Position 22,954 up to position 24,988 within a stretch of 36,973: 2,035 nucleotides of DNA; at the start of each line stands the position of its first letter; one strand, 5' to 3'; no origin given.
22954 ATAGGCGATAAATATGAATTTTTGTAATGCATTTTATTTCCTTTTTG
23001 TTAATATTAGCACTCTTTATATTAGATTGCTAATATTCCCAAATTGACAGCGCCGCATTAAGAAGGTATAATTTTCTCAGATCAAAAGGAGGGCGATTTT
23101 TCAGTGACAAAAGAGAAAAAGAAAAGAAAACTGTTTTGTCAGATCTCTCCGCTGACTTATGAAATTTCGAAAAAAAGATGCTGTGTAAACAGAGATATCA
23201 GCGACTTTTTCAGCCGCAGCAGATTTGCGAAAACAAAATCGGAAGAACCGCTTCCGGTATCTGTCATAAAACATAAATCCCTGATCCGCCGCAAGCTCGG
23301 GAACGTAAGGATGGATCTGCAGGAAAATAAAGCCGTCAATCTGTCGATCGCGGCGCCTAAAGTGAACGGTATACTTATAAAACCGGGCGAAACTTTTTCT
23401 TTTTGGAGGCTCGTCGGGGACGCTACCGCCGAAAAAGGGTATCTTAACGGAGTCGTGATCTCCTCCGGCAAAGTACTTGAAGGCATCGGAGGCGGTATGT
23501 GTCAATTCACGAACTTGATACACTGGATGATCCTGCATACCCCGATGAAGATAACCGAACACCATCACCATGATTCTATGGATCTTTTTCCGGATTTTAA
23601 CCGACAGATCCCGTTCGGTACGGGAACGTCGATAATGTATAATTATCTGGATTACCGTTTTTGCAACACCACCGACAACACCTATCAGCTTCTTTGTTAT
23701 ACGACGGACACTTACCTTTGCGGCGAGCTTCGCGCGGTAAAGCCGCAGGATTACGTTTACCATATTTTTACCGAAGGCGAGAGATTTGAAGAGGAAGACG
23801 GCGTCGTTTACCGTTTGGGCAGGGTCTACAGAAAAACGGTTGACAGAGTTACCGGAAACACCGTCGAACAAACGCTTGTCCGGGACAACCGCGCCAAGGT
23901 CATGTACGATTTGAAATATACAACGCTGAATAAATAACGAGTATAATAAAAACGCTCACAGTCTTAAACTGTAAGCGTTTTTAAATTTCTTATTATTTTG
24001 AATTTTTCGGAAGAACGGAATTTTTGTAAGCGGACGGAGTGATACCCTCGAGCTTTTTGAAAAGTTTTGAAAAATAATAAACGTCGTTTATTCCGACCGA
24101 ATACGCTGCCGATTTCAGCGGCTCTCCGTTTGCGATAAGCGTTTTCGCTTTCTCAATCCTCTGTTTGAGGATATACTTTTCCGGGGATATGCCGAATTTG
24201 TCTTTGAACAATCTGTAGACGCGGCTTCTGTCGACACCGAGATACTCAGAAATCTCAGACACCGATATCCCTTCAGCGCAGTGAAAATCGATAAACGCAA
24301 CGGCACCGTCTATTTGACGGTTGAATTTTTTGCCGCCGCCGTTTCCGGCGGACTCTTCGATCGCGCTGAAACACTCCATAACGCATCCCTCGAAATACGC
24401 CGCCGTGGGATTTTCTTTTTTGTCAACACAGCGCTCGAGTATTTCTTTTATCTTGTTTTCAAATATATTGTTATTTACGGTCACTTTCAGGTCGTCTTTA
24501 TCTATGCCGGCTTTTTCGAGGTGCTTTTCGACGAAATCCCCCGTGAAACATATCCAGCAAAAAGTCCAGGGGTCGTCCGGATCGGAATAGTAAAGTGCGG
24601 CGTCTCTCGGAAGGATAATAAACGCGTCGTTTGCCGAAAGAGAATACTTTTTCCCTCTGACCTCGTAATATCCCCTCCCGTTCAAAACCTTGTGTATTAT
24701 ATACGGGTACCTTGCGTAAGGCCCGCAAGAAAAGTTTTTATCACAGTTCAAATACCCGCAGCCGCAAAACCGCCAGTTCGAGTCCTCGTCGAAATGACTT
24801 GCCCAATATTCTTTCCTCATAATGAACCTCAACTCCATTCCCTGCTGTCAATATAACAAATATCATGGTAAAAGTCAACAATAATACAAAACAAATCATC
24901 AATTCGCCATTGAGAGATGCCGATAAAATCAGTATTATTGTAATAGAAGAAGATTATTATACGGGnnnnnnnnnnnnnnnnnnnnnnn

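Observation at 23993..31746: AraC-flanked operon joining a cytoplasmic radical enzyme pair to two extracellular lipoproteins, with no transporter permease and no microcompartment genes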

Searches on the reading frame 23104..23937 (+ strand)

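Call 4: search_protein_families(library=pfam, proteins=[window:23104-23937:+], max_evalue=0.01)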
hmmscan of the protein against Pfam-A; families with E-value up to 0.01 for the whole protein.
window:23104-23937:+ (277 aa): 1 family
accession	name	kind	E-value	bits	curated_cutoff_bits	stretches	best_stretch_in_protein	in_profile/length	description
PF04294.18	VanW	-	1.8e-38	131.4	27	1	75-209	1-129/130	VanW like protein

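Call 5: search_protein_families(library=ncbifam, proteins=[window:23104-23937:+], max_evalue=0.01)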
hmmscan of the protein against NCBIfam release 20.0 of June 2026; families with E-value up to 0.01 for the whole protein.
window:23104-23937:+ (277 aa): 3 families
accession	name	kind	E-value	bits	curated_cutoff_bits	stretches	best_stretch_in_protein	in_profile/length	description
NF033128.2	vanW-gen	equivalog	2.9e-57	194.3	365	1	13-272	7-265/271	glycopeptide resistance accessory protein VanW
NF033123.1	vanW-G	exception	4.4e-45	154.5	600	1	7-270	1-262/273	glycopeptide resistance accessory protein VanW-G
NF033122.1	vanW-B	exception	2.3e-42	145.2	610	1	23-271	20-265/275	glycopeptide resistance accessory protein VanW-B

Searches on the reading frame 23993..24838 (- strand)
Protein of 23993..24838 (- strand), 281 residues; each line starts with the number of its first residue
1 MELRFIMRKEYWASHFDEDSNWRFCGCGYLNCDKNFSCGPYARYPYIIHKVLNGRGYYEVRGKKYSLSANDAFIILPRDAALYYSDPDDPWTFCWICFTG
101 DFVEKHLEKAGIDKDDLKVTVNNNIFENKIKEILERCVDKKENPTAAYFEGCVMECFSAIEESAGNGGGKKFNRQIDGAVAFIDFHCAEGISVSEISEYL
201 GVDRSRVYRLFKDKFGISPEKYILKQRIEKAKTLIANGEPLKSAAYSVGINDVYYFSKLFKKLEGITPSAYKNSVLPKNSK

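Call 4: search_protein_families(library=pfam, proteins=[window:23993-24838:-], max_evalue=0.01)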
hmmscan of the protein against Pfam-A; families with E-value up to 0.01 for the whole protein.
window:23993-24838:- (281 aa): 6 families
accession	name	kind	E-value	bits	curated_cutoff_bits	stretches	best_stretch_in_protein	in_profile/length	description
PF12833.13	HTH_18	-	1.8e-18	67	33.6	1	197-273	2-79/80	Helix-turn-helix domain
PF00165.29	HTH_AraC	-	3.2e-14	53.1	26.6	2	238-271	8-40/42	Bacterial regulatory helix-turn-helix proteins, AraC family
PF02311.25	AraC_binding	-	1.6e-12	47.8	21.1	1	27-113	5-91/135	AraC-like ligand binding domain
PF13384.12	HTH_23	-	1.7e-05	24.9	24.6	1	186-216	13-45/50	Homeodomain-like domain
PF12728.13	HTH_17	-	0.0037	17.9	27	1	192-214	3-25/51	Helix-turn-helix domain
PF09339.16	HTH_IclR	-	0.0054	16.9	22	1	187-210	15-38/52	IclR helix-turn-helix domain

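Call 5: search_protein_families(library=ncbifam, proteins=[window:23993-24838:-], max_evalue=0.01)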
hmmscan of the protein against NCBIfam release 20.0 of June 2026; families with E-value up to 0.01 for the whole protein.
window:23993-24838:- (281 aa): 25 families
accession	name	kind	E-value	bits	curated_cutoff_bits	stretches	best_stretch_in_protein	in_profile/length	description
NF007860.0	PRK10572.1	equivalog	5.1e-23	81.3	208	1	46-276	50-286/292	arabinose operon transcriptional regulator AraC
TIGR04094.1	adjacent_YSIRK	equivalog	3e-17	62.7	200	1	173-272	284-383/383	YSIRK-targeted surface antigen transcriptional regulator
NF047455.1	TF_Staph_AryK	equivalog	2.6e-13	49.1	850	1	168-275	151-259/759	transcriptional regulator AryK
NF047788.1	TransRegPocR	equivalog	1.1e-11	44.6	500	1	169-275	184-291/296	transcriptional regulator PocR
NF010028.0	PRK13503.1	equivalog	2.5e-11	43.5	288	1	119-270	116-268/278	HTH-type transcriptional activator RhaS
NF049932.1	TranspRegBtr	equivalog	3.6e-11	42.3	900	1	176-272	166-263/531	bacillibactin transport transcriptional regulator Btr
NF007243.0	PRK09685.1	equivalog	5.3e-10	39.2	199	1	171-274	195-301/303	transcriptional regulator FeaR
TIGR02297.1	HpaA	equivalog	4.3e-09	36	274.65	1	182-273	194-286/287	4-hydroxyphenylacetate catabolism regulatory protein HpaA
NF052534.1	RzbtTranRegRhrA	equivalog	1.3e-08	34.5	500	1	176-272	209-308/312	rhizobactin biosynthesis transcriptional regulator RhrA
NF052371.1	TransRegGbdRPseu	equivalog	6.4e-08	32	480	1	179-273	230-325/365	choline metabolism transcriptional regulator GbdR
NF006902.0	PRK09393.1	equivalog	1e-07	31.5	425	1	180-275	226-322/327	transcriptional regulator FtrA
NF010026.0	PRK13501.1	equivalog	1.1e-07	31.3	363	1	204-274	207-277/290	HTH-type transcriptional activator RhaR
NF007693.0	PRK10371.1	equivalog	0.00011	21.5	253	1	169-273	193-298/309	transcriptional regulator MelR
NF010025.2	PRK13500.1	equivalog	0.00025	20.7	525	1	209-273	211-276/282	HTH-type transcriptional activator RhaR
NF007584.0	PRK10219.1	equivalog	0.00028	21.2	174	1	176-274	7-106/107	superoxide response transcriptional regulator SoxS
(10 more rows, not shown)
